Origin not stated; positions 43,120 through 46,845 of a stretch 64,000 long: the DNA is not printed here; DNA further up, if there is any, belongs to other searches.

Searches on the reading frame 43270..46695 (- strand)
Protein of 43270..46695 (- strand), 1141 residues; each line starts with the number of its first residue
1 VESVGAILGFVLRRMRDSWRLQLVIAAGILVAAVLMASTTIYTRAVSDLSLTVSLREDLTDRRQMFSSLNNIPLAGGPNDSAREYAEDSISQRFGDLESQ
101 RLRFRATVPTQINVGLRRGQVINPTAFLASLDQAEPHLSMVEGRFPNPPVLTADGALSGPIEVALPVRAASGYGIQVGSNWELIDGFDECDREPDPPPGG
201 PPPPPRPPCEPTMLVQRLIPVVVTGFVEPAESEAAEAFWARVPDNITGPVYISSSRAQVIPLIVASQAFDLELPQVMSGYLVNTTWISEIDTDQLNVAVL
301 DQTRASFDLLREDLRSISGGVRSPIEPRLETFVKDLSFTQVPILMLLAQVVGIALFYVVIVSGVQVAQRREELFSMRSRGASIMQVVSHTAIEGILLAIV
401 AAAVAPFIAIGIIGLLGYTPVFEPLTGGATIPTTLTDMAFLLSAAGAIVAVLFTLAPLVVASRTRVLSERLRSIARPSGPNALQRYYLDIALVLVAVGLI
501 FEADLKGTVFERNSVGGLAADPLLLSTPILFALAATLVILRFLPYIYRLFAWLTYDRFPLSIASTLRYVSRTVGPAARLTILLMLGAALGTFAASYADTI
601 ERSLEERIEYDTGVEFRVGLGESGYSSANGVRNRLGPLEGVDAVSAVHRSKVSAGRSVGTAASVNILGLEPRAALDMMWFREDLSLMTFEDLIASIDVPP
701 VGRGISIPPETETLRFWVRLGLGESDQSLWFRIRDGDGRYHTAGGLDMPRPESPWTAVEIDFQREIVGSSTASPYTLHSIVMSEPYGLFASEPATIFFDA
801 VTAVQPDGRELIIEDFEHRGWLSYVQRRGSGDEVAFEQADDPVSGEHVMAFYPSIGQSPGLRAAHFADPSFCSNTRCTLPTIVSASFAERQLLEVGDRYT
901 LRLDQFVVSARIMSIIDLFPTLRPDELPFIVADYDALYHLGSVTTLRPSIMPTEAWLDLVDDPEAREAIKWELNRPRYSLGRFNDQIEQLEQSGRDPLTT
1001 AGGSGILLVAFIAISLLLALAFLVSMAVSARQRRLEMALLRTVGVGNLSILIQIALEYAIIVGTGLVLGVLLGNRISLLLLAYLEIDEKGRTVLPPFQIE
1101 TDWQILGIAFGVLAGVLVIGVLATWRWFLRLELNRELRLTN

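Call 8: search_protein_families(library=pfam, proteins=[window:43270-46695:-], max_evalue=0.01)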
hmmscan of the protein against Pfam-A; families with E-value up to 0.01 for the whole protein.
window:43270-46695:- (1141 aa): 1 family
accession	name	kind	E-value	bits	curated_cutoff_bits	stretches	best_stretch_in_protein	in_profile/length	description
PF02687.27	FtsX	-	3.4e-14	53.3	25.5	2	1009-1129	2-116/120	FtsX-like permease C-terminal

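Call 9: search_protein_families(library=ncbifam, proteins=[window:43270-46695:-], max_evalue=0.01)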
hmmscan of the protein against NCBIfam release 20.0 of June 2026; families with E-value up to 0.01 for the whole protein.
window:43270-46695:- (1141 aa): 2 families
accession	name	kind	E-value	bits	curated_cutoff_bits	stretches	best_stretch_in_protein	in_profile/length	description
TIGR03434.1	ADOP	subfamily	3.8e-09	35.2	622.3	2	326-499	257-426/803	ADOP family duplicated permease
NF038346.1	FtsX_actino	exception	0.0023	17.4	250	1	946-1124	126-301/308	permease-like cell division protein FtsX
